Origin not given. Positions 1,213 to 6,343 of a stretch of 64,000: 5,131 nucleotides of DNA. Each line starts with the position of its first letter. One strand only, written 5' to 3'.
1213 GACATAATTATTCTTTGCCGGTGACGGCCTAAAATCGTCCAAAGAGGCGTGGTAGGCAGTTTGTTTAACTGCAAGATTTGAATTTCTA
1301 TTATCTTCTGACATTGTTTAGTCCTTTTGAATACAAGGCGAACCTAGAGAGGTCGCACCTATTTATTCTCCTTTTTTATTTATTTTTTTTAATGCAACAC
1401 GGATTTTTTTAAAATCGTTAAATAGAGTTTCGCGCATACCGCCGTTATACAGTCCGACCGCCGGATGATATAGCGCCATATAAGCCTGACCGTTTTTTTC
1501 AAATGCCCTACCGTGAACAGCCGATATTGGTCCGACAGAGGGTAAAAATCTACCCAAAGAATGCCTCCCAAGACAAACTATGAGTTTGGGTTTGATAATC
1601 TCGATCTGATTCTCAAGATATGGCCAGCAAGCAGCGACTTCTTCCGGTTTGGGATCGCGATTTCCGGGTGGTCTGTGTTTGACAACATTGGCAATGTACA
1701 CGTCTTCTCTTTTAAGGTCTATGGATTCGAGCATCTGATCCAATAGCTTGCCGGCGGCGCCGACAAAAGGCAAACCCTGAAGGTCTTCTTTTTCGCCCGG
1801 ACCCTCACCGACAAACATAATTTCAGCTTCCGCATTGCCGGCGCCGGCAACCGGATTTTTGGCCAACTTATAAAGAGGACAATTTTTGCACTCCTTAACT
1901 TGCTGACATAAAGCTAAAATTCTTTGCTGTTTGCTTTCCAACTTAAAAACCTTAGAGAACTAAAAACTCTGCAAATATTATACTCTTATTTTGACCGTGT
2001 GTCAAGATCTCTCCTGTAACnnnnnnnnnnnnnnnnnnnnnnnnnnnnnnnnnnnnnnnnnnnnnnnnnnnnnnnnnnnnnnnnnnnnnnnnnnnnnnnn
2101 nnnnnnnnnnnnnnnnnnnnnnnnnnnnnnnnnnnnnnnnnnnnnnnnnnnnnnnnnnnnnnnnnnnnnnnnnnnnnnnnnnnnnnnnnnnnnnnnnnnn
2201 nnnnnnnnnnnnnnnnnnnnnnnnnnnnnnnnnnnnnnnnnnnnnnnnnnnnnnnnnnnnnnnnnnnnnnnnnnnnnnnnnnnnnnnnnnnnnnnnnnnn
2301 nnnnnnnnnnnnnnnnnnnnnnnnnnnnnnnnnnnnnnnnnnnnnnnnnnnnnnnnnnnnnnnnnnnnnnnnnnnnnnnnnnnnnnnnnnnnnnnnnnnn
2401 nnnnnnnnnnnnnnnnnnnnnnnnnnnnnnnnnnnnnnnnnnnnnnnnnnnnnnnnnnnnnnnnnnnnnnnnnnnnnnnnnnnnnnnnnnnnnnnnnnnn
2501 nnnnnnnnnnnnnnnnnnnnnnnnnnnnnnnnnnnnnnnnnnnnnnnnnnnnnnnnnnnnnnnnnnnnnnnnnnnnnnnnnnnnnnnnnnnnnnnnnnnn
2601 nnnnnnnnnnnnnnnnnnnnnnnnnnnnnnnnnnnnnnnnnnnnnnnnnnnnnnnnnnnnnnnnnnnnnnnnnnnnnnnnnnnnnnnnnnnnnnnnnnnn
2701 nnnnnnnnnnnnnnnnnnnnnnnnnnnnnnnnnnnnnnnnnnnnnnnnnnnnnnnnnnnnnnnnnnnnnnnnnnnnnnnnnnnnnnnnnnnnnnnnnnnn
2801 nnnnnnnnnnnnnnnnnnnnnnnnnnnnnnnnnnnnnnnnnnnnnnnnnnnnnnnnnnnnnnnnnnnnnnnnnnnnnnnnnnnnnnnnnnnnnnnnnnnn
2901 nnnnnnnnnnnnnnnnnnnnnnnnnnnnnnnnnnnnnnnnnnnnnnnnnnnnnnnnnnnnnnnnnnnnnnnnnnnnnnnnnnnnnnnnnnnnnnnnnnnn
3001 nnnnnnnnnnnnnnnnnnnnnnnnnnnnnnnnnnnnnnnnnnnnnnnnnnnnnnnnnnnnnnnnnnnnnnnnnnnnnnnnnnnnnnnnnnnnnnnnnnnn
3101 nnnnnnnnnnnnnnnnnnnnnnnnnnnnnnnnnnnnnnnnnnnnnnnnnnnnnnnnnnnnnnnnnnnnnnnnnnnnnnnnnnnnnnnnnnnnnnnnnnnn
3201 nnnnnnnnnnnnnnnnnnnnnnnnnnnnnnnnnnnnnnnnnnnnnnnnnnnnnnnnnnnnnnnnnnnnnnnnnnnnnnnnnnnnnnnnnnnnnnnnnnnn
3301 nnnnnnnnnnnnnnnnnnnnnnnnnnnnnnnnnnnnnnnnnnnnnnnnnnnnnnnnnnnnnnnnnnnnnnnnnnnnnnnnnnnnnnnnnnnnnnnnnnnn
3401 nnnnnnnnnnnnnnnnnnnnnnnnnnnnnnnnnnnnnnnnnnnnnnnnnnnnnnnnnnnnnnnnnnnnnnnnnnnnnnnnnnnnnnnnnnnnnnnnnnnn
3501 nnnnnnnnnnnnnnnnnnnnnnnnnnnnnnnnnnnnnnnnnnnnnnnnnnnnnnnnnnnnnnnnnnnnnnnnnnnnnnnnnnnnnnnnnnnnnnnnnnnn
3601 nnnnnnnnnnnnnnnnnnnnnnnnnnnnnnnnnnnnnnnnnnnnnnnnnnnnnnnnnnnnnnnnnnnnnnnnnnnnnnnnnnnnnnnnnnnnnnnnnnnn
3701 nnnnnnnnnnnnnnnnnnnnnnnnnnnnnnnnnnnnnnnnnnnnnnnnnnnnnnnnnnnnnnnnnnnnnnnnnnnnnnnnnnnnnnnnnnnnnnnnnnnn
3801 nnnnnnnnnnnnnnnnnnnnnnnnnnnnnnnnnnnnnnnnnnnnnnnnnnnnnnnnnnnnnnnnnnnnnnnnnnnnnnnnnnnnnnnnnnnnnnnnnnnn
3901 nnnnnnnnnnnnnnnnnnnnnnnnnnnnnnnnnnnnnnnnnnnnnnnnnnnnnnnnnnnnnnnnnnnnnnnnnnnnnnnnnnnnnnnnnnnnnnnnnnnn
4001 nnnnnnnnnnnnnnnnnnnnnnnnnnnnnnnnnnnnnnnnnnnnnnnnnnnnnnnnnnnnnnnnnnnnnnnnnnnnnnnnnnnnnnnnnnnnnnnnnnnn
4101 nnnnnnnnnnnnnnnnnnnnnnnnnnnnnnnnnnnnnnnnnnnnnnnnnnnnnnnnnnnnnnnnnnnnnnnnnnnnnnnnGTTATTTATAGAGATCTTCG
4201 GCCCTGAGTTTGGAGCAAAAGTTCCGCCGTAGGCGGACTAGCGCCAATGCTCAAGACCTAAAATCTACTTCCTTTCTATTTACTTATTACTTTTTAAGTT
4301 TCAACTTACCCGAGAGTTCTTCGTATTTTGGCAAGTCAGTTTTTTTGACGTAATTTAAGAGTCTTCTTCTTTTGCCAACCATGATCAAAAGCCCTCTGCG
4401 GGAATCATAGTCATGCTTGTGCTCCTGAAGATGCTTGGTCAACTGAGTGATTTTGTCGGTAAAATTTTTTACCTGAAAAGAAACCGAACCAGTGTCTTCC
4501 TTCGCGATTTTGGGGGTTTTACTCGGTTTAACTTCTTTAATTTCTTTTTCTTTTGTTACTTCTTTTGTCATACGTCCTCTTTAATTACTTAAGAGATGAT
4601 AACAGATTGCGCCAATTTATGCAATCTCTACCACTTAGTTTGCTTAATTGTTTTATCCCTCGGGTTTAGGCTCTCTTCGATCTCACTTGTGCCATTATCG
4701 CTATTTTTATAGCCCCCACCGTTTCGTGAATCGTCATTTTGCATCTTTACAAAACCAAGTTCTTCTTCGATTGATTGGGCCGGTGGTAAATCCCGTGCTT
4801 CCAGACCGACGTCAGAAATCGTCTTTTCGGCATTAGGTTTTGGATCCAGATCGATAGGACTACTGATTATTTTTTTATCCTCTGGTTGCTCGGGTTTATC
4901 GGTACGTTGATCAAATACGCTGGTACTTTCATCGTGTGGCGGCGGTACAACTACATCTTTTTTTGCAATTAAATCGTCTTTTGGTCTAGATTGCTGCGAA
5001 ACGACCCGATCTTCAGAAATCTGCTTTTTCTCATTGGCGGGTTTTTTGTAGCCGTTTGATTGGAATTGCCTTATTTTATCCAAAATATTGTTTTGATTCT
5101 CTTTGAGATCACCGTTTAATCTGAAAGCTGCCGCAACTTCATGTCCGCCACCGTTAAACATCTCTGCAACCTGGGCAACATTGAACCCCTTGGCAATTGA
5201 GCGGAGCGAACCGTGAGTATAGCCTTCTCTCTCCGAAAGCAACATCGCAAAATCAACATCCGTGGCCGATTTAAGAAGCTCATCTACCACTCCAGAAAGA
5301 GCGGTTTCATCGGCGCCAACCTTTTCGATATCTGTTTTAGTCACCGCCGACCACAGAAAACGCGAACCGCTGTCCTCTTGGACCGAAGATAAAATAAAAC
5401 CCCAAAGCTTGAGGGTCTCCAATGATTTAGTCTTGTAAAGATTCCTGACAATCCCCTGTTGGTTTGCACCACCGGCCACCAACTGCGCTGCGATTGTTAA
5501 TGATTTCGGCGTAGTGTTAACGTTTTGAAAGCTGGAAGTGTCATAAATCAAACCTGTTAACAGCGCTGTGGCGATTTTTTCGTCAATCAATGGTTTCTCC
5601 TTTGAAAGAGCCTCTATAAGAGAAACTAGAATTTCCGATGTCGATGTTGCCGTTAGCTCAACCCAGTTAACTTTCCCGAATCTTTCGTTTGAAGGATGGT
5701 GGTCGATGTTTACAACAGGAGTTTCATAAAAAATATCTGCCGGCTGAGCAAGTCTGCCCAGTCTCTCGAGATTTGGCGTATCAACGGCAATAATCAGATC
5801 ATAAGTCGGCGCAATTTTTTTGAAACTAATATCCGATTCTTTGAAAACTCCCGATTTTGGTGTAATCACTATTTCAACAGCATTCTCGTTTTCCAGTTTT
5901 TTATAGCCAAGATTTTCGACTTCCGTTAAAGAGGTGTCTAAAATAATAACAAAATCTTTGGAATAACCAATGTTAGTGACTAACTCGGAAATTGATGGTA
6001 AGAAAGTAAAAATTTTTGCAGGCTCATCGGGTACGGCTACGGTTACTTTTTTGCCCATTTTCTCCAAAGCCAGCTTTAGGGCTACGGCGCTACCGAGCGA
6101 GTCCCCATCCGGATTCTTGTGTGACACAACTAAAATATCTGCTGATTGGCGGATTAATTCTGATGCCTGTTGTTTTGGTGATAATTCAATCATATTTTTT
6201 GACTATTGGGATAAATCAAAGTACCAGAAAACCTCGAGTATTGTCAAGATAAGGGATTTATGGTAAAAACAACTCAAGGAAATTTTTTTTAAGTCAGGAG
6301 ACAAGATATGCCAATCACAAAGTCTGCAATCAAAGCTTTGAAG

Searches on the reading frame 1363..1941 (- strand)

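Call 114: search_protein_families(library=pfam, proteins=[window:1363-1941:-], max_evalue=0.00001)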
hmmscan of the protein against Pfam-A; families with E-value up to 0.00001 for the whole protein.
window:1363-1941:- (192 aa): 1 family
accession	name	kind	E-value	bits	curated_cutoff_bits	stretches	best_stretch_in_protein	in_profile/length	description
PF03167.25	UDG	-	2.2e-36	125.5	24.3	1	33-170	2-129/141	Uracil DNA glycosylase superfamily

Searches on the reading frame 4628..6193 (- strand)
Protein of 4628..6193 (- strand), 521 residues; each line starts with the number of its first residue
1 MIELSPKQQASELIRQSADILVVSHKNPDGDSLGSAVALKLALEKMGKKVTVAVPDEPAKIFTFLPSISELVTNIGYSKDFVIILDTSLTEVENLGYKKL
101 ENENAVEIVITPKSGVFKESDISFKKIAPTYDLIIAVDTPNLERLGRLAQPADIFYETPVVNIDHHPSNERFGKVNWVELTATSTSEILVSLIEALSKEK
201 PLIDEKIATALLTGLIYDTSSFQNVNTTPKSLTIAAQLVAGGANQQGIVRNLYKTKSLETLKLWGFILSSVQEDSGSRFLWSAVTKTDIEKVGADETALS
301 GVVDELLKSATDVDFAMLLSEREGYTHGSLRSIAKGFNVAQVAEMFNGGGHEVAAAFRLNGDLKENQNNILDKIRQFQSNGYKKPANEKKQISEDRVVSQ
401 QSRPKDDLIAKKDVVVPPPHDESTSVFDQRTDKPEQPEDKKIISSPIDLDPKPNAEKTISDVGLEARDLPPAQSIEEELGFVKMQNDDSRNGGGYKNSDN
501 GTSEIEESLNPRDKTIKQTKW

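Call 114: search_protein_families(library=pfam, proteins=[window:4628-6193:-], max_evalue=0.00001)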
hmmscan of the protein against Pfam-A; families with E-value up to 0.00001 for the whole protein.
window:4628-6193:- (521 aa): 2 families
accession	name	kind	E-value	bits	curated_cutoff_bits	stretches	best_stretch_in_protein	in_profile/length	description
PF01368.27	DHH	-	1.6e-20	74.1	28.1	1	20-214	2-124/125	DHH family, N-terminal domain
PF02272.25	DHHA1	-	1.2e-10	42.2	25.9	1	291-378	10-100/102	DHHA1 domain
